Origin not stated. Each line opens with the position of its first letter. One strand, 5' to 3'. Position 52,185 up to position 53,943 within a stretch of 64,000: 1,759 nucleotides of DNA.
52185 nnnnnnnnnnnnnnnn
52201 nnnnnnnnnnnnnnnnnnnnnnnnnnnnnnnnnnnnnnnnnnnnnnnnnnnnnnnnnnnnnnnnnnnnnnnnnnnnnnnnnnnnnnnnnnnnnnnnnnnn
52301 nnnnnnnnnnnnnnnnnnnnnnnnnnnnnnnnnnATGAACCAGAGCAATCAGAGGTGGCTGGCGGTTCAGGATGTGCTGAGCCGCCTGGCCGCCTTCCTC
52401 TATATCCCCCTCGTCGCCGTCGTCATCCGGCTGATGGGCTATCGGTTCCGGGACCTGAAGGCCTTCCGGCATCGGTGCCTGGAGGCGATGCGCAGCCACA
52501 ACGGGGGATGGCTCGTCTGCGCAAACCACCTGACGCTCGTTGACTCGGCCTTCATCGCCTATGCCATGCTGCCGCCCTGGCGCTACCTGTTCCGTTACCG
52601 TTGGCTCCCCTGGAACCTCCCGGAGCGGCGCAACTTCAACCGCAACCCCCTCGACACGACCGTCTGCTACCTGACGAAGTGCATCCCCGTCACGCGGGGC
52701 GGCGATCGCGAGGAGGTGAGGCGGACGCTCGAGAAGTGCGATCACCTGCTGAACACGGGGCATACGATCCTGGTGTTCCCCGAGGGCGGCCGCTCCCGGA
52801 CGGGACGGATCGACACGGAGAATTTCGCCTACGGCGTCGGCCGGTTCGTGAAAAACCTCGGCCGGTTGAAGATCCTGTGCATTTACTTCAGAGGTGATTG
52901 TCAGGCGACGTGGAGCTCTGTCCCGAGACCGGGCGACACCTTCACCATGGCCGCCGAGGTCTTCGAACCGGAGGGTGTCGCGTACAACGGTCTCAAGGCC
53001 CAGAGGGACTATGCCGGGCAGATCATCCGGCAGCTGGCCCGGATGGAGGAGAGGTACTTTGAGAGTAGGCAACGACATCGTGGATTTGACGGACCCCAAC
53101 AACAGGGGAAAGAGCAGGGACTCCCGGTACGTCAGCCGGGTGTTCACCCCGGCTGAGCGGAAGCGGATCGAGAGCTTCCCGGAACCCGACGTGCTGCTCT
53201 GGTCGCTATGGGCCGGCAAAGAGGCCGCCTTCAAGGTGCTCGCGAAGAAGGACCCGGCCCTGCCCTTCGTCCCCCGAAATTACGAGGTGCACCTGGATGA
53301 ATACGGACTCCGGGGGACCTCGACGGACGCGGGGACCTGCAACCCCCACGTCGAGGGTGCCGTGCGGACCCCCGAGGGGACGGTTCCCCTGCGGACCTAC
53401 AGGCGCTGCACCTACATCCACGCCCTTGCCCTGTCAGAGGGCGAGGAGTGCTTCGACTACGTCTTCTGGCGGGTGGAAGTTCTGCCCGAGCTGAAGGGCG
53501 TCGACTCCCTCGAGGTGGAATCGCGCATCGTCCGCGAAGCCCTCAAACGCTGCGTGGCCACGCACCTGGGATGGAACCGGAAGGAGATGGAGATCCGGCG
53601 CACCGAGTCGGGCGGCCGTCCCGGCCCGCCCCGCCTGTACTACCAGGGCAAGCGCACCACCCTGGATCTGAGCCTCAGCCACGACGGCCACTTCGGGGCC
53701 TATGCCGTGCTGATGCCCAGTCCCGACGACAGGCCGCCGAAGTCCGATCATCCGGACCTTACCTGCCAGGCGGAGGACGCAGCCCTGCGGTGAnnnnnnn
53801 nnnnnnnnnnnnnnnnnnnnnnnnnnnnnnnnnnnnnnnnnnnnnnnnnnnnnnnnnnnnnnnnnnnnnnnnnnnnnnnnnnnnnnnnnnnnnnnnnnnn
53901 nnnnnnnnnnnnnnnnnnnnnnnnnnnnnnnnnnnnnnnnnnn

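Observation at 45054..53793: Self-contained, sigma-54-promoted type II FAS-like locus with its own ACP, PPTase, acyl-CoA dehydrogenase and HX4D acyltransferase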

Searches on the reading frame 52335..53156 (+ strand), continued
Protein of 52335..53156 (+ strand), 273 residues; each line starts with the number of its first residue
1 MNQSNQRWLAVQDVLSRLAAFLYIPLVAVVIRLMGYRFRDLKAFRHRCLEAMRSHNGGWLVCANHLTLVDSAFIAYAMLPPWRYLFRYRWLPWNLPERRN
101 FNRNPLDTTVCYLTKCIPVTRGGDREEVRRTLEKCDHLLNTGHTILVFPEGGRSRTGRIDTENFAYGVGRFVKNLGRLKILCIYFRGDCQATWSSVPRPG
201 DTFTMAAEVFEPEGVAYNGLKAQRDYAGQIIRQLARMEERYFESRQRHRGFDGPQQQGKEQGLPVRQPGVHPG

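Call 93: fold_search(model_id=the predicted structure, library=pdb)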
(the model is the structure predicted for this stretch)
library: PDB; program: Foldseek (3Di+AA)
matches with E <= 10: 583; with E <= 0.001: 1
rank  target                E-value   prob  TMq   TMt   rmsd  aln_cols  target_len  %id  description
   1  8e4y                  1.7e-05  1.00  0.48  0.22   5.3       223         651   13  Cryo-EM structure of human glycerol-3-phosphate acyltransferase 1 (GPAT1) in complex with 2-oxohexadecyl-CoA (released 2022-12-21)
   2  8dzg_A                1.6e-02  0.54  0.27  0.20   9.7       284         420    9  Cryo-EM structure of bundle-forming pilus extension ATPase from E.coli in the presence of ADP (released 2022-10-26)
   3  8dze_A                3.0e-02  0.44  0.29  0.21   9.9       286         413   10  Cryo-EM structure of bundle-forming pilus extension ATPase from E. coli in the presence of AMP-PNP (class-1) (released 2022-10-26)
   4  5tsg_D                8.2e-02  0.33  0.25  0.19   7.4       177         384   11  PilB from Geobacter metallireducens bound to ADP (released 2017-05-17)
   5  5lqx_G                9.2e-02  0.11  0.18  0.19  23.4       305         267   10  Structure of F-ATPase from Pichia angusta, state3 (released 2016-11-16)
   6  4qi9_A                1.2e-01  0.20  0.23  0.33   9.4       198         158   12  Crystal structure of dihydrofolate reductase from Yersinia pestis complexed with methotrexate (released 2014-07-02)
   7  4tld_D                1.2e-01  0.13  0.21  0.24  12.1       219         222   12  Crystal structure of N-terminal C1 domain of KaiC (released 2015-07-01)
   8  8dba_E                1.4e-01  0.18  0.24  0.15  18.7       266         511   15  Crystal structure of dodecameric KaiC (released 2023-03-22)
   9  4tl9_C                1.4e-01  0.14  0.21  0.24  10.9       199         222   13  Crystal structure of N-terminal C1 domain of KaiC (released 2015-07-01)
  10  4tle_C                1.5e-01  0.18  0.24  0.28   9.3       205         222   13  Crystal structure of N-terminal C1 domain of KaiC (released 2015-07-01)
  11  5tsg_B                1.8e-01  0.20  0.27  0.21  10.2       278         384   10  PilB from Geobacter metallireducens bound to ADP (released 2017-05-17)
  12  5zik_A                1.8e-01  0.15  0.22  0.21  11.5       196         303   11  Crystal structure of Ketopantoate reductase from Pseudomonas aeruginosa (released 2019-03-20)
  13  8vhh_A                1.9e-01  0.28  0.22  0.17   8.8       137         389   14  Engineered holo tryptophan synthase (Tm9D8*) derived from T. maritima TrpB (released 2024-08-14)
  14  7fgy_B                2.0e-01  0.23  0.24  0.14   8.7       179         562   14  Toxoplasma gondii dihydrofolate reductase thymidylate synthase (TgDHFR-TS) complexed with P40, NADPH and dUMP (released 2022-06-29)
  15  8zn5_H                2.0e-01  0.15  0.24  0.17   8.1       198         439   15  Crystal Structure of Designed Clock Protein KaiC (released 2025-04-16)
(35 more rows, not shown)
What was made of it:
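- On GPAT/AGPAT (PF01553) glycerolipid acyltransferases: The fold matches GPAT1 8E4Y at E=1.7e-5 (call 93).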

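Call 99: search_protein_representatives(alignment_id=A3)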
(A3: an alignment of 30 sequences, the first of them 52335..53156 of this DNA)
Query: 30 sequences, 274 profile positions. Proteins with E-value up to 0.001 (for the whole library): 1042; up to 1e-10: 303; up to 1e-30: 132. The best 150 are listed.
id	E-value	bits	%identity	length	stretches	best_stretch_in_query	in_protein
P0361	1.4e-121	421.0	-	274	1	1-272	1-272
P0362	1.9e-90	318.9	-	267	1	4-189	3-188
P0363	4.0e-81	288.3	-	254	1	4-245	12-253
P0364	1.6e-79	283.1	-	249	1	5-244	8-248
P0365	9.6e-77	274.0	-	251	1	2-241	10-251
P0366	2.7e-75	269.2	-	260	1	5-246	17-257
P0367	5.2e-74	265.0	-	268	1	4-251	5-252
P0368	7.8e-73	261.2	-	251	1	4-245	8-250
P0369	1.6e-72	260.2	-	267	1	4-248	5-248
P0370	2.4e-72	259.6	-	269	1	8-251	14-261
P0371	4.3e-72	258.7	-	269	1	9-245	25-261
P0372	2.3e-71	256.3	-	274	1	6-241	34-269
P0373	5.3e-71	255.1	-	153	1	95-247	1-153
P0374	1.1e-69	250.9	-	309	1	3-246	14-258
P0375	1.1e-69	250.8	-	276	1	4-245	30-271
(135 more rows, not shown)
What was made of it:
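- On PlsC (1-acyl-G3P acyltransferase) specifically: The protein forms a discrete family of 132 representatives at E<=1e-30 (call 99).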

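Call 100: find_encoding_contigs(protein=P0234, flank=10000, max_places=1)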
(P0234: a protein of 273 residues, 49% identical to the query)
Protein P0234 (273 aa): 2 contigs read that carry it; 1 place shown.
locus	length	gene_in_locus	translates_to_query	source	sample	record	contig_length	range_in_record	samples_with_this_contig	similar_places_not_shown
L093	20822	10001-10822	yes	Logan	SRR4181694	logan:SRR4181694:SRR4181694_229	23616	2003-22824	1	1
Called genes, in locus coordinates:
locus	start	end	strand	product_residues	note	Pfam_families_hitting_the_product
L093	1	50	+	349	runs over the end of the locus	PF07884:VKOR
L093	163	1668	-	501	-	PF00072:Response_reg, PF00158:Sigma54_activat, PF14532:Sigma54_activ_2, PF00004:AAA (weak), PF07724:AAA_2 (weak), PF07728:AAA_5 (weak), PF25601:AAA_lid_14, PF02954:HTH_8, +1 more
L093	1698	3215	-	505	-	PF00512:HisKA, PF02518:HATPase_c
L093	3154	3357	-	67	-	-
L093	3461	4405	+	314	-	PF00698:Acyl_transf_1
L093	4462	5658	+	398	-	PF02771:Acyl-CoA_dh_N, PF02770:Acyl-CoA_dh_M, PF00441:Acyl-CoA_dh_1, PF08028:Acyl-CoA_dh_2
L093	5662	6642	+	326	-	PF08545:ACP_syn_III, PF08541:ACP_syn_III_C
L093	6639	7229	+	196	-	PF07977:FabA, PF22818:ApeI-like (weak)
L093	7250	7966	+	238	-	PF00106:adh_short, PF08659:KR, PF13561:adh_short_C2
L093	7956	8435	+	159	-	PF22817:ApeP-like (weak), PF07977:FabA, PF22818:ApeI-like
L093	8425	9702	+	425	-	PF00109:ketoacyl-synt, PF02801:Ketoacyl-synt_C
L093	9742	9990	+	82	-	-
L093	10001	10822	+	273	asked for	PF01553:Acyltransferase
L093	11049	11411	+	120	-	-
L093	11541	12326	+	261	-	PF02405:MlaE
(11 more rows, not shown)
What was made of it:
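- Syntrophus gentianae carries it (call 100).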

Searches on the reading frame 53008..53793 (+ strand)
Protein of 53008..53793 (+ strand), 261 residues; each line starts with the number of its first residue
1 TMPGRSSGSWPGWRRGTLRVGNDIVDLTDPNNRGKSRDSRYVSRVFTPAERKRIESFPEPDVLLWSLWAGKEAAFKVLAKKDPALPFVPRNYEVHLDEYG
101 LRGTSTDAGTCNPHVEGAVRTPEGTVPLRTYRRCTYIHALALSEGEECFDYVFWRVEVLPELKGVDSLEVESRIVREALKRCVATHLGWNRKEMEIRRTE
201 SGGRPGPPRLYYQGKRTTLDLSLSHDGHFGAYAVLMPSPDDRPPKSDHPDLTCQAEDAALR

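Call 5: search_protein_families(library=pfam, proteins=[window:53008-53793:+])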
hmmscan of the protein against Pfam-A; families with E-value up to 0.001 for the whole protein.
window:53008-53793:+ (261 aa): 1 family
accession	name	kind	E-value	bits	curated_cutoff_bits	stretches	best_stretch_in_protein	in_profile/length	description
PF01648.25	ACPS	-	2.6e-11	44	25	1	19-81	1-64/111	4'-phosphopantetheinyl transferase superfamily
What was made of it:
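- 53059..53793 (+): 4'-phosphopantetheinyl transferase. The start is inside the acyltransferase ORF (98-nt out-of-frame overlap). PF01648 (call 5).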

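Call 6: search_protein_families(library=ncbifam, proteins=[window:53008-53793:+], max_evalue=0.00001)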
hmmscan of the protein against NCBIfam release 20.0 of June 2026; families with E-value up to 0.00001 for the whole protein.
window:53008-53793:+ (261 aa): 1 family
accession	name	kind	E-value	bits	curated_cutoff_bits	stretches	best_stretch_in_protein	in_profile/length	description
TIGR00556.1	pantethn_trn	domain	8.6e-08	32.3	45.35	1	19-84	4-70/128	phosphopantetheine--protein transferase domain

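Call 66: search_solved_structures(query=window:53059-53793:+, max_evalue=1)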
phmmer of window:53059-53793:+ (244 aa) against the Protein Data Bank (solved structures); distinct sequences matched with E-value up to 1: 1.
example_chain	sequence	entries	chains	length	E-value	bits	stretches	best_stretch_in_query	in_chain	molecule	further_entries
2was_B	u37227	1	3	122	0.98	12.1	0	21-65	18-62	3-OXOACYL-[ACYL-CARRIER-PROTEIN] SYNTHASE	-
